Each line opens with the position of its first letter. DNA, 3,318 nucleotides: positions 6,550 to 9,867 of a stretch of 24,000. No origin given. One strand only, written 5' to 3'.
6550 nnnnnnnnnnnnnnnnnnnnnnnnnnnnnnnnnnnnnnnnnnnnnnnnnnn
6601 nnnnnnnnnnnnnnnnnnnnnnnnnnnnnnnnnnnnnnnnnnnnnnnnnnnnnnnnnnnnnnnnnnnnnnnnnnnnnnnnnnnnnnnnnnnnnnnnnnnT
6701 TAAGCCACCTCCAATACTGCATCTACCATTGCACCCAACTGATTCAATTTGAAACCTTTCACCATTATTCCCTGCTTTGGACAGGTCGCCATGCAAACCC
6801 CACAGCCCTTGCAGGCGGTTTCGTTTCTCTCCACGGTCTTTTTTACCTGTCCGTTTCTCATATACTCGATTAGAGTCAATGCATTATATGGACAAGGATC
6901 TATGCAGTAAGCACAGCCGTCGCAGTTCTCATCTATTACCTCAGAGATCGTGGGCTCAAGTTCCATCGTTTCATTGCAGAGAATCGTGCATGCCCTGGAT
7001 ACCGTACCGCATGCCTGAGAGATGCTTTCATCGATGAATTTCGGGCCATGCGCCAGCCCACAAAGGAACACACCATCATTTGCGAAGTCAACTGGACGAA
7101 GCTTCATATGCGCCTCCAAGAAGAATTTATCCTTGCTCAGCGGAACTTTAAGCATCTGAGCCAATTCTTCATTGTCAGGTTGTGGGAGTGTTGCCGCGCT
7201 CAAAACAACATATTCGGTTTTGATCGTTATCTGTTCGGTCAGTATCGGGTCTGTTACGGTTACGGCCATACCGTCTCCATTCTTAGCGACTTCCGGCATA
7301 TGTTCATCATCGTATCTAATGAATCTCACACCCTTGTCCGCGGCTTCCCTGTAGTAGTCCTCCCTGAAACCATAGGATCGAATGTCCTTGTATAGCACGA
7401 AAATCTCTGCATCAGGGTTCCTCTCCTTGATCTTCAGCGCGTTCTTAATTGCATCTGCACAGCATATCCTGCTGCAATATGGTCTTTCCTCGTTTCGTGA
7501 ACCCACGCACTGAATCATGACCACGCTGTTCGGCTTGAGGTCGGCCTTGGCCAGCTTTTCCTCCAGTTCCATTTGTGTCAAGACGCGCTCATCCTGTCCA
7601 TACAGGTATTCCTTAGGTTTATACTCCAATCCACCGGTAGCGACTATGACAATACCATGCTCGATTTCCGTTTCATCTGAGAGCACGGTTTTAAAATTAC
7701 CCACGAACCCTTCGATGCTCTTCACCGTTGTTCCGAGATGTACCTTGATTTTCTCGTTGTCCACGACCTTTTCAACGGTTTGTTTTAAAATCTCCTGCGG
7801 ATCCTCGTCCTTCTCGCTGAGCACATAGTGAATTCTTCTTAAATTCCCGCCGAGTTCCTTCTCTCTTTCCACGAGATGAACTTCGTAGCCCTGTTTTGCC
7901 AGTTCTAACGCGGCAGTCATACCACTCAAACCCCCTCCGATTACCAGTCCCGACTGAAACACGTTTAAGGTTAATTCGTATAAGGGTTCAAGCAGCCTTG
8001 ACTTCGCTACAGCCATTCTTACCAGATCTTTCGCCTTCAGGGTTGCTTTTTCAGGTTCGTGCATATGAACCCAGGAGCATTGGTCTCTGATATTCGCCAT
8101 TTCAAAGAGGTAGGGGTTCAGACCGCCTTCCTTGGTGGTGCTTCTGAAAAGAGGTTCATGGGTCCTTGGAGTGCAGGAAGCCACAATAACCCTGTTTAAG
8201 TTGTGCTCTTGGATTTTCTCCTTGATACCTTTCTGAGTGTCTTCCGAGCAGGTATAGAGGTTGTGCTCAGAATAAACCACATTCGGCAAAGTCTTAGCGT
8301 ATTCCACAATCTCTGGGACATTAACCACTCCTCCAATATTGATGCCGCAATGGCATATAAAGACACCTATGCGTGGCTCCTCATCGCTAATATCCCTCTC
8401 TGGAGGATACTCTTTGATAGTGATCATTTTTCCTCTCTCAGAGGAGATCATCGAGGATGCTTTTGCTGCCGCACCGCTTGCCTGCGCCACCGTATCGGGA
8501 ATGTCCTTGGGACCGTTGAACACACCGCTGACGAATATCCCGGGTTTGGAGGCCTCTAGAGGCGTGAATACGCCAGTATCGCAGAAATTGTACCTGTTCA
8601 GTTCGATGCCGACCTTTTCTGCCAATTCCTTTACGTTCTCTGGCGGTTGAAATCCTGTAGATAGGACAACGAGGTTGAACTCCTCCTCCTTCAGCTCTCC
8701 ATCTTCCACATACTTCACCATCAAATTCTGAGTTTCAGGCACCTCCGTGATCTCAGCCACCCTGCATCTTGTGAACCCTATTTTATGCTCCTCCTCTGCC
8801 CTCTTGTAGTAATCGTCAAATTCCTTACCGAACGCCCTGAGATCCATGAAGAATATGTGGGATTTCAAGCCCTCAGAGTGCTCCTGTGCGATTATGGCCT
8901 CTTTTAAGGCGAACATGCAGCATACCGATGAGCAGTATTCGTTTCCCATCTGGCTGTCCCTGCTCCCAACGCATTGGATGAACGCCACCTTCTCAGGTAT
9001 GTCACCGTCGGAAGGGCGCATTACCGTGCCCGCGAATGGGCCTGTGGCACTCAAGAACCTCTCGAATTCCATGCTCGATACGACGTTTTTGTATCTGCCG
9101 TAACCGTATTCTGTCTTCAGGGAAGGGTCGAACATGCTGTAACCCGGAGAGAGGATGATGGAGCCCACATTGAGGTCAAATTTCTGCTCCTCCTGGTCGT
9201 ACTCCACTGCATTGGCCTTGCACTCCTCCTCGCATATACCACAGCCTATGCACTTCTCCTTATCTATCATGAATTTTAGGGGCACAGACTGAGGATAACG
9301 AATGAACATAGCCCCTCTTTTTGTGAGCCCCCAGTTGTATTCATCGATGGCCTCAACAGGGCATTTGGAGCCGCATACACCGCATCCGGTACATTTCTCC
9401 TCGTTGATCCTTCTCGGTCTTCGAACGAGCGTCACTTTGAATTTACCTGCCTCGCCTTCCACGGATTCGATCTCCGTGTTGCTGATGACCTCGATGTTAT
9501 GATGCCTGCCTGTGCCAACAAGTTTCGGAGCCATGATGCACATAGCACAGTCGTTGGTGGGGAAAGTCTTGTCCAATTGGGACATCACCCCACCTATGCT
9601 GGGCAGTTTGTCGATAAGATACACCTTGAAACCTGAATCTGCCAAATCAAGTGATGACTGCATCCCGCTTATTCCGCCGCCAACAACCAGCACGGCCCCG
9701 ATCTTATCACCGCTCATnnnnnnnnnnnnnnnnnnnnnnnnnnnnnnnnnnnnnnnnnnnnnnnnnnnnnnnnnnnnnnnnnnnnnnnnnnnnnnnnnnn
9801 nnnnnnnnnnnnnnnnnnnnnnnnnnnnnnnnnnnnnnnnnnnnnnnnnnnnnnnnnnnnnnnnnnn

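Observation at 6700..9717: ~1000-aa double HdrA: a covalent pseudo-dimer whose two halves keep complementary domain sets (three copies: 6700-9717, 10500-13511, 14594-17608)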

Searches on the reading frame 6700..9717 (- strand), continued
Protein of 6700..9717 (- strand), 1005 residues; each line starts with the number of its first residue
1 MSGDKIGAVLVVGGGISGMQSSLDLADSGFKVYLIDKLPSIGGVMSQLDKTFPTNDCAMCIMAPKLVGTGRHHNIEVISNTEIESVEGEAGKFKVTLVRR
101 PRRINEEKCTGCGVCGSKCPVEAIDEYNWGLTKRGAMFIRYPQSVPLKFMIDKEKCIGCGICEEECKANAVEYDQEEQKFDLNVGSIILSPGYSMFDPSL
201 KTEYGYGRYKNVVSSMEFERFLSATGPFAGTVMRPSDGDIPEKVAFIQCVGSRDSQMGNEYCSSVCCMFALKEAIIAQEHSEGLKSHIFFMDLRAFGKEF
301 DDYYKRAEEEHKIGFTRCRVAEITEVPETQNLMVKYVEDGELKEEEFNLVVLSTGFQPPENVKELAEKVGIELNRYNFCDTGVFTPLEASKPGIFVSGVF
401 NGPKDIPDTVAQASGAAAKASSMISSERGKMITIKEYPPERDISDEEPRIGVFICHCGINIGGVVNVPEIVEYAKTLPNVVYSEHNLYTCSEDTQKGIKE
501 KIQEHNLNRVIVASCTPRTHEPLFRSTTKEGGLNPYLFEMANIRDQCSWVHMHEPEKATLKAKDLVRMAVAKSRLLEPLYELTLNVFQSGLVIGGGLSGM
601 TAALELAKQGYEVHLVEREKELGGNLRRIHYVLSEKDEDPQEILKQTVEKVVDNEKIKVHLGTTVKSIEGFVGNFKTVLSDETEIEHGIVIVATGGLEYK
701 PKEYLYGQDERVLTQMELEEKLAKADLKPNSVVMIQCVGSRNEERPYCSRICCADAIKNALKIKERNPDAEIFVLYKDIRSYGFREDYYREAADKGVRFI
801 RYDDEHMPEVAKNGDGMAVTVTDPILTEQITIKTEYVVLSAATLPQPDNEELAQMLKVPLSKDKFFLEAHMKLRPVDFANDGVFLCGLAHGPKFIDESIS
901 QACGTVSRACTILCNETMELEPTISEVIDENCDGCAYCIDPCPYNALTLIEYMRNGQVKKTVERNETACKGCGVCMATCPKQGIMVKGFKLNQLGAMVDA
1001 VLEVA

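Call 70: search_protein_representatives(protein=window:6700-9717:-)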
Query: 1005 residues. Proteins with E-value up to 0.001 (for the whole library): 13124; up to 1e-10: 8089; up to 1e-30: 3066. The best 150 are listed.
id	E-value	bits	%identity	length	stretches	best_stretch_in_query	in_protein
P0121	0.0e+00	1335.0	59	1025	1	5-1003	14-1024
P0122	0.0e+00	1334.3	58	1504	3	155-1003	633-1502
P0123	0.0e+00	1275.1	56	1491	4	150-1002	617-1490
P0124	0.0e+00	1262.0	56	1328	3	156-997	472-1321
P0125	0.0e+00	1200.1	53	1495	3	155-1001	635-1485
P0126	0.0e+00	1127.8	51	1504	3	151-1002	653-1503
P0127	0.0e+00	1127.2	50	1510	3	153-1001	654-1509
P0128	0.0e+00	1109.1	57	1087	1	118-1003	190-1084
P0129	0.0e+00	1095.3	53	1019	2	80-812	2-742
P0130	0.0e+00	1091.7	51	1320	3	154-1002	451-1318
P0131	0.0e+00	1072.0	50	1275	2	152-996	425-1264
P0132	0.0e+00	1064.3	48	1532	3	156-1000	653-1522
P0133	0.0e+00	1063.3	49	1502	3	156-1002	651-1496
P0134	0.0e+00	1061.2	48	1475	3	150-1003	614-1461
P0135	0.0e+00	1053.2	52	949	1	62-1001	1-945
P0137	0.0e+00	1035.5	50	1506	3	152-1000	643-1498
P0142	0.0e+00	1017.4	48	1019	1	5-1000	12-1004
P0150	8.9e-285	963.8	46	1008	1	4-1000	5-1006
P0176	1.2e-259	880.7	45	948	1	69-1000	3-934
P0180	6.4e-257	871.6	43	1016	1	8-1000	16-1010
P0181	1.3e-255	867.2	49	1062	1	155-1000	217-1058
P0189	5.7e-246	835.3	41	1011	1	7-1000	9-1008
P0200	1.3e-235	801.0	42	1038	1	5-1000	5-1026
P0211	2.3e-229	780.3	47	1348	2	153-1000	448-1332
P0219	6.3e-225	765.7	42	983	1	9-1000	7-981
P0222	8.6e-224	761.9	39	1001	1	10-1000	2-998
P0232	2.2e-216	737.4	39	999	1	8-1000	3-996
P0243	2.1e-213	727.5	38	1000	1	8-1000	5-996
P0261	3.2e-202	690.5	38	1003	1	7-1000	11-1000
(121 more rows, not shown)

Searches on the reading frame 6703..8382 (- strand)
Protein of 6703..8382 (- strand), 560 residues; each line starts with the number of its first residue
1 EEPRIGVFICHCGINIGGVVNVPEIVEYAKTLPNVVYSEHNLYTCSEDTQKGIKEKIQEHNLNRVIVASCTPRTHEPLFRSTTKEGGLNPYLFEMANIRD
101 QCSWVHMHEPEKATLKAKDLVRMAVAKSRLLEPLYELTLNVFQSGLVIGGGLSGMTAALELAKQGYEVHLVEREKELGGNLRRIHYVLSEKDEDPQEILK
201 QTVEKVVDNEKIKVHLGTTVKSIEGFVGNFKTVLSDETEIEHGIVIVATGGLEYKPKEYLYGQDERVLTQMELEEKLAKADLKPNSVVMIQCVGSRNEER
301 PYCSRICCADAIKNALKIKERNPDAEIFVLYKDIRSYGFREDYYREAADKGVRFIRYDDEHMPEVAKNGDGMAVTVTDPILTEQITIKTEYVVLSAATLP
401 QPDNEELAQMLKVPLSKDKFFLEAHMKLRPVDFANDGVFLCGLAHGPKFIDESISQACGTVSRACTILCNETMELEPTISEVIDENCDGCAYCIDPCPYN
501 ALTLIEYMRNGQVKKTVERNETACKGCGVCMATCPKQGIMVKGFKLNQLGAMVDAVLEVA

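Call 14: search_solved_structures(query=window:6703-8382:-, max_evalue=0.001, show_alignments=1)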
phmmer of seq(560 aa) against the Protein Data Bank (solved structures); distinct sequences matched with E-value up to 0.001: 21.
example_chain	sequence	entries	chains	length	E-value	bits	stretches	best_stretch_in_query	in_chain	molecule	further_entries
5odc_A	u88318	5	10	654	4.1e-132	444.7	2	1-234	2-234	Heterodisulfide reductase, subunit A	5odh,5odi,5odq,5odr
8rvu_a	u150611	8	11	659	1.1e-125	423.5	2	1-234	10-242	H(2):CoB-CoM heterodisulfide,ferredoxin reductase subunit A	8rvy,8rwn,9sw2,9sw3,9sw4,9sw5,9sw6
8rvv_A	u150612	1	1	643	2.3e-124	419.1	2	3-234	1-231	H(2):CoB-CoM heterodisulfide,ferredoxin reductase subunit A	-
7bkb_A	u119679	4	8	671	1.7e-114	386.6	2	2-235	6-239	CoB--CoM heterodisulfide reductase iron-sulfur subunit A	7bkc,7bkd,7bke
9sfi_A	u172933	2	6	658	6.5e-104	351.6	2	237-559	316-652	CoB--CoM heterodisulfide reductase iron-sulfur subunit A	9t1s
6tjr_A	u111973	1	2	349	7.1e-34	120.5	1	146-464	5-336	Fumarate reductase/succinate dehydrogenase flavoprotein domain protein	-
9sfi_T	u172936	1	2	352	4.4e-10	41.9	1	441-551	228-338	4Fe-4S ferredoxin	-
5t5i_F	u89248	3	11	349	3.4e-09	39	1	446-548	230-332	Tungsten formylmethanofuran dehydrogenase subunit fwdF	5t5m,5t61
9sw6_H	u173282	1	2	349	7e-09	38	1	446-548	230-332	Tungsten formylmethanofuran dehydrogenase, subunit F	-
7bkb_K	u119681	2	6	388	1.2e-08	37.3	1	482-542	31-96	Formylmethanofuran dehydrogenase, subunit F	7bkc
9sw6_G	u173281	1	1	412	1.2e-07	34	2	482-545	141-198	Polyferredoxin protein MvhB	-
4y4n_A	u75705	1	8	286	5.6e-05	25.1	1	129-202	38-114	Putative ribose 1,5-bisphosphate isomerase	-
5jca_L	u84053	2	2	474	9e-05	24.4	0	145-250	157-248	NADH-dependent Ferredoxin:NADP Oxidoreductase (NfnI) subunit alpha | NADH-dependent Ferredoxin:NADP Oxidoreductase subunit alpha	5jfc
5uwy_A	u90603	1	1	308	0.00012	24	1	141-251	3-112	Thioredoxin reductase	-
7z0s_F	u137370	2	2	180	0.00014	23.8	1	484-540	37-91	Formate hydrogenlyase subunit 6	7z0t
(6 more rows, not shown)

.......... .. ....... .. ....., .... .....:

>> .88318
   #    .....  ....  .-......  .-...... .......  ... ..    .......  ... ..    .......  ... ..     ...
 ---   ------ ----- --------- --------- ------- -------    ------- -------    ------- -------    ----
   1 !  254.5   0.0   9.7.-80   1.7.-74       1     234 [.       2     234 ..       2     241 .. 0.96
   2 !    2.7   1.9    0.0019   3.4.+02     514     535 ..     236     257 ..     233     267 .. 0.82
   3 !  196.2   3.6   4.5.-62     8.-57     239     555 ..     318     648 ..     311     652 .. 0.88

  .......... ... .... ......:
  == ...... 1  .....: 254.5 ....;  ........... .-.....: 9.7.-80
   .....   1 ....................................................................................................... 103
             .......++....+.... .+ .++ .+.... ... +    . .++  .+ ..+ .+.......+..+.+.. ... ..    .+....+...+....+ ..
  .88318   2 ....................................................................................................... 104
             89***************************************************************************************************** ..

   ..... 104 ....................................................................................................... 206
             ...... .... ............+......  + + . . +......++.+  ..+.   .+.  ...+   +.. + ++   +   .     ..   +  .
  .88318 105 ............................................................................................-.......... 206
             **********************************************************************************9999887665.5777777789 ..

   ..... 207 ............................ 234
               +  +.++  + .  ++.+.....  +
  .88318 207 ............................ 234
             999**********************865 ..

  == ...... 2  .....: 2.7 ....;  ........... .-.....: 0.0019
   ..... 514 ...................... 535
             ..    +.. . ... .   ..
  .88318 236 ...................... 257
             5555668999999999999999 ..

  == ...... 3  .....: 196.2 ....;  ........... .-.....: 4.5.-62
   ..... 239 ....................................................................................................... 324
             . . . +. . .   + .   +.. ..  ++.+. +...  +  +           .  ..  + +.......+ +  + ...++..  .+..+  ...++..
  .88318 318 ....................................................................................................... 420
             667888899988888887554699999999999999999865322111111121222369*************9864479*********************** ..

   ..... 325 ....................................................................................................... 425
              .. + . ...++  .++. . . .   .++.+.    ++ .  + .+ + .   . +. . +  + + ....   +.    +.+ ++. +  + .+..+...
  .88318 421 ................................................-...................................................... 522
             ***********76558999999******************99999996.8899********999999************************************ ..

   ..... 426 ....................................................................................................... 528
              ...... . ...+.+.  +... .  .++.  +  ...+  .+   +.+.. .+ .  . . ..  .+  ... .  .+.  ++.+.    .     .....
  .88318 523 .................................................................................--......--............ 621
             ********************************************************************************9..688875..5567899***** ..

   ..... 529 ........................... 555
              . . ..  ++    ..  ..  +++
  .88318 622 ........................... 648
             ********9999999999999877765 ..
